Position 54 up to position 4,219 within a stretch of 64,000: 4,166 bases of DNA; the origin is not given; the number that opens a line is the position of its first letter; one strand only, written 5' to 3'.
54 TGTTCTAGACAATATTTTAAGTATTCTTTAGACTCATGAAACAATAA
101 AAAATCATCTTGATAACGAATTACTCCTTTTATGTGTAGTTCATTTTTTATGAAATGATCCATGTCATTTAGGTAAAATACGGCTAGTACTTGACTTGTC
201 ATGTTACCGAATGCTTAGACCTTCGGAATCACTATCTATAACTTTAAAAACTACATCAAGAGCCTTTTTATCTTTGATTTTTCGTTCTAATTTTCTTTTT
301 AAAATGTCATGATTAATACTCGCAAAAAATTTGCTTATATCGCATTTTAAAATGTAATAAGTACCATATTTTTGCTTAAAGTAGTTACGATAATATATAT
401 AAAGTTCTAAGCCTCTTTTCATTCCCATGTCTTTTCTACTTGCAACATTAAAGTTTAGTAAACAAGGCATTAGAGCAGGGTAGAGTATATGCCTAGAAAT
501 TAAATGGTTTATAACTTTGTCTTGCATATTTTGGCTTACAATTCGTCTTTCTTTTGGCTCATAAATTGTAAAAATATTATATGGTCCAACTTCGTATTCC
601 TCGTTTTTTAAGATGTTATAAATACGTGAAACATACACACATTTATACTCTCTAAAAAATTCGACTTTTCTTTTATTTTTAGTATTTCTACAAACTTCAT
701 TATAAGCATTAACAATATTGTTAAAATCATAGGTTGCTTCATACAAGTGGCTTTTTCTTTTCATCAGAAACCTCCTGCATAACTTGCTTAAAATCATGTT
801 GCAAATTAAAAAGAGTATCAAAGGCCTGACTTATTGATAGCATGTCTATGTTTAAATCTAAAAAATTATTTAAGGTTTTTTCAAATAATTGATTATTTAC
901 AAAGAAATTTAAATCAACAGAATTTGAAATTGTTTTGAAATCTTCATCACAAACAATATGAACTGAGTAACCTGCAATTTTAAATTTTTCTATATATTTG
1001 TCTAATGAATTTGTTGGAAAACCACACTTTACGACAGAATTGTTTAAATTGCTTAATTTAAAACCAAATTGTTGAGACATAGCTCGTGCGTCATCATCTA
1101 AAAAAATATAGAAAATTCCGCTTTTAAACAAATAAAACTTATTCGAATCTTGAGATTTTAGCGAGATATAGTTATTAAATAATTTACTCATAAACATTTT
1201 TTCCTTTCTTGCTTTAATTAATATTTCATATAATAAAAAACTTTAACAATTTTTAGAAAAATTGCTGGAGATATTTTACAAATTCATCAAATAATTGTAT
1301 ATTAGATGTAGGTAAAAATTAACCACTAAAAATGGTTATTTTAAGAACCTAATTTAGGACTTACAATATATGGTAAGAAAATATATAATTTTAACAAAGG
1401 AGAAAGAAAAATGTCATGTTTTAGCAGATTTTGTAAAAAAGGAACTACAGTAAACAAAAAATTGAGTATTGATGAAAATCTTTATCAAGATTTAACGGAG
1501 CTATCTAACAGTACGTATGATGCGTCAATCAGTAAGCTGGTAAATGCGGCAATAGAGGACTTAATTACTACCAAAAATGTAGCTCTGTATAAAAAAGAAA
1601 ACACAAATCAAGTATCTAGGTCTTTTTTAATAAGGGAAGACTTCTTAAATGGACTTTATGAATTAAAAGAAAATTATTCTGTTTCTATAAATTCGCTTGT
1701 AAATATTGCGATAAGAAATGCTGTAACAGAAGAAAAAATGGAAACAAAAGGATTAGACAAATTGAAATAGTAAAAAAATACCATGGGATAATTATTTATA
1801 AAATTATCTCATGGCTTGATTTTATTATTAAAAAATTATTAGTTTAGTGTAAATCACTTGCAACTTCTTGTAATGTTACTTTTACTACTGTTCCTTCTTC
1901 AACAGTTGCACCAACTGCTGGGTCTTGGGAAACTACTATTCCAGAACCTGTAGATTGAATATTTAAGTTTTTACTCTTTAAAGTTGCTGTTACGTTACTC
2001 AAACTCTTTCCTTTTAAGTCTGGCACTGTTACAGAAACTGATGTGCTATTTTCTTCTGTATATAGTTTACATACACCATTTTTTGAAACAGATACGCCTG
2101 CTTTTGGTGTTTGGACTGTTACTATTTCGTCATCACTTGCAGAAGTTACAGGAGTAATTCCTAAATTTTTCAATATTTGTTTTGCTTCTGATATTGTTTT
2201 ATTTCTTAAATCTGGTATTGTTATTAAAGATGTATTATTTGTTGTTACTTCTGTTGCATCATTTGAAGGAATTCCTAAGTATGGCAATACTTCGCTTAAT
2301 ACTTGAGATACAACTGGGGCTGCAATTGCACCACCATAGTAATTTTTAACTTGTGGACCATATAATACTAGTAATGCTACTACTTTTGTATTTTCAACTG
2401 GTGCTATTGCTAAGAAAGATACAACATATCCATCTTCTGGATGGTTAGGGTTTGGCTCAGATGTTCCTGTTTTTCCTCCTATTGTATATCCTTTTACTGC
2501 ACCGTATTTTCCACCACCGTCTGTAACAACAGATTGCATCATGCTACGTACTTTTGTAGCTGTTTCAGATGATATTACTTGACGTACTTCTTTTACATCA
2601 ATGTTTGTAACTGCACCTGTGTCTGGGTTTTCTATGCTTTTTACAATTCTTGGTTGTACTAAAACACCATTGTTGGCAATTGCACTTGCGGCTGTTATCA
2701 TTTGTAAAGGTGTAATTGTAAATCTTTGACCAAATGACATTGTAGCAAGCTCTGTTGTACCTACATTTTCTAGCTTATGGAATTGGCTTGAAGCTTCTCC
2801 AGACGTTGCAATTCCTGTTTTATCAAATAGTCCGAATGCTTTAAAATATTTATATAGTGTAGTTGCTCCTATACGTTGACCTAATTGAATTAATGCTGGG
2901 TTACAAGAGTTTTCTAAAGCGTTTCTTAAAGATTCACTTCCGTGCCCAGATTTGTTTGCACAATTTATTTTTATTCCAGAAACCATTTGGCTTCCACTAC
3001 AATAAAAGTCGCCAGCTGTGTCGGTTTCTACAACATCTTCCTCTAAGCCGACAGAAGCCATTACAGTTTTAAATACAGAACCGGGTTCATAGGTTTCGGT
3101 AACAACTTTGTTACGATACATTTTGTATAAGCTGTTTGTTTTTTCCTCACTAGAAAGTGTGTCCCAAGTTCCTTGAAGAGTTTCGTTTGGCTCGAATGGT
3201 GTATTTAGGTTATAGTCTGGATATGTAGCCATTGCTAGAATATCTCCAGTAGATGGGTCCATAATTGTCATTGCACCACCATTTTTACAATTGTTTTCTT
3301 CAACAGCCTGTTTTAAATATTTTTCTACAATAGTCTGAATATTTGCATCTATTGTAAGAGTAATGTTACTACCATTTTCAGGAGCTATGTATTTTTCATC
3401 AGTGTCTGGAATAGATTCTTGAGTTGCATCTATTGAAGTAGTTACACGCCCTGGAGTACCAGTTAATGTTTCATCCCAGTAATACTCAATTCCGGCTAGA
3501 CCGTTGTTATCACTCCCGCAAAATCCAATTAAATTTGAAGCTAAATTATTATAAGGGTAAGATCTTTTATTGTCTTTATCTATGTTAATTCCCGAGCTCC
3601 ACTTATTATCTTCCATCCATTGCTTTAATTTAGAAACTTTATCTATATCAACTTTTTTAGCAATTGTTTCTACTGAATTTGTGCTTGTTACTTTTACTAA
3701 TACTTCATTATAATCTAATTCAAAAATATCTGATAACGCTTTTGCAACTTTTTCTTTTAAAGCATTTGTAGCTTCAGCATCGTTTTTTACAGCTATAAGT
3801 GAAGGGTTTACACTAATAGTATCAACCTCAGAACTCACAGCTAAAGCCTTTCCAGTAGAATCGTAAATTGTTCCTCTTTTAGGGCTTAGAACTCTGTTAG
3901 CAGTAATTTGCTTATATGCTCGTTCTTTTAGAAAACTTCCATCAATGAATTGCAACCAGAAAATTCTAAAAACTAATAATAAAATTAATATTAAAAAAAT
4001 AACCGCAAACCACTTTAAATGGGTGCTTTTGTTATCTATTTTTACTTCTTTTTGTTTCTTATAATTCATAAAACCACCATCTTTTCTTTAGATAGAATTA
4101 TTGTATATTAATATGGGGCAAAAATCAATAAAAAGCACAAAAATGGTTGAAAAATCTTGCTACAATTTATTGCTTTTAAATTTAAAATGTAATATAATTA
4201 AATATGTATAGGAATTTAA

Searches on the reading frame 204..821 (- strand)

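Call 77: search_protein_families(library=pfam, proteins=[window:204-821:-], max_evalue=0.001)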
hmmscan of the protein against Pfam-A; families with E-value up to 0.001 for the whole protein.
window:204-821:- (205 aa): 1 family
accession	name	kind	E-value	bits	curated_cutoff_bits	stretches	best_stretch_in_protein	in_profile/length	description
PF00078.32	RVT_1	-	3.8e-05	23.9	29.6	1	92-185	10-99/205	Reverse transcriptase (RNA-dependent DNA polymerase)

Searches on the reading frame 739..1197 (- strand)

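Call 77: search_protein_families(library=pfam, proteins=[window:739-1197:-], max_evalue=0.001)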
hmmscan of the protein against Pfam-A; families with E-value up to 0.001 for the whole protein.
window:739-1197:- (152 aa): 1 family
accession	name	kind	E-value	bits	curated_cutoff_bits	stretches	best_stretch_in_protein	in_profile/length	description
PF01624.25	MutS_I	-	1.7e-12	48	20.6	1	6-85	3-86/113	MutS domain I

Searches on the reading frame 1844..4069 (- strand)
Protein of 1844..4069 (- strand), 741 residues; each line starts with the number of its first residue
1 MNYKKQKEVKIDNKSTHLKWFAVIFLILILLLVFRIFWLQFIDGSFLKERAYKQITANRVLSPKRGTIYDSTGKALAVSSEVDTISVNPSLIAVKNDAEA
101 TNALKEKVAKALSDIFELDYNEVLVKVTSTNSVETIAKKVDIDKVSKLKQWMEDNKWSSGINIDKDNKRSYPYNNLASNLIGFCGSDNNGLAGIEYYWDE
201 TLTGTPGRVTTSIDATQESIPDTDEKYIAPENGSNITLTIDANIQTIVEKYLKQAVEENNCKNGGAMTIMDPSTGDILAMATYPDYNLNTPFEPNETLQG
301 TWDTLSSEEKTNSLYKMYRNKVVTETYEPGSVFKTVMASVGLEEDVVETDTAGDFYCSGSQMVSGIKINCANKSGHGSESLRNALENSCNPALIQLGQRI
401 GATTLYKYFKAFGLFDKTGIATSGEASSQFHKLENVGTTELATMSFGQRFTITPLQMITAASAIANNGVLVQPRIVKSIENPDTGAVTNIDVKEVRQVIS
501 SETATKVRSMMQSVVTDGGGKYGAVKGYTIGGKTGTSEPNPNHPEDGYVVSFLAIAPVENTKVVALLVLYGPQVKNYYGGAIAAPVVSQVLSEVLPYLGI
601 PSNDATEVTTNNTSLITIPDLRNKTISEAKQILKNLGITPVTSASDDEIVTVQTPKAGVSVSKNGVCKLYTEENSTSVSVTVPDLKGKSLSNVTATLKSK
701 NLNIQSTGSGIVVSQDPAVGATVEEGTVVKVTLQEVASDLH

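Call 42: search_protein_families(library=pfam, proteins=[window:1844-4069:-], max_evalue=0.0001)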
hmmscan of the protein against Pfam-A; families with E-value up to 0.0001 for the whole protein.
window:1844-4069:- (741 aa): 3 families
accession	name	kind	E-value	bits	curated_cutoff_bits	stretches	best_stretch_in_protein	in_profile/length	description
PF00905.27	Transpeptidase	-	1.2e-66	225.4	22.1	1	265-591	1-298/299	Penicillin binding protein transpeptidase domain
PF03793.24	PASTA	-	3.4e-21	75.4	23.2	2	680-733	1-62/64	PASTA domain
PF03717.20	PBP_dimer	-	7.2e-19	69.3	24.4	1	62-216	3-172/180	Penicillin-binding Protein dimerisation domain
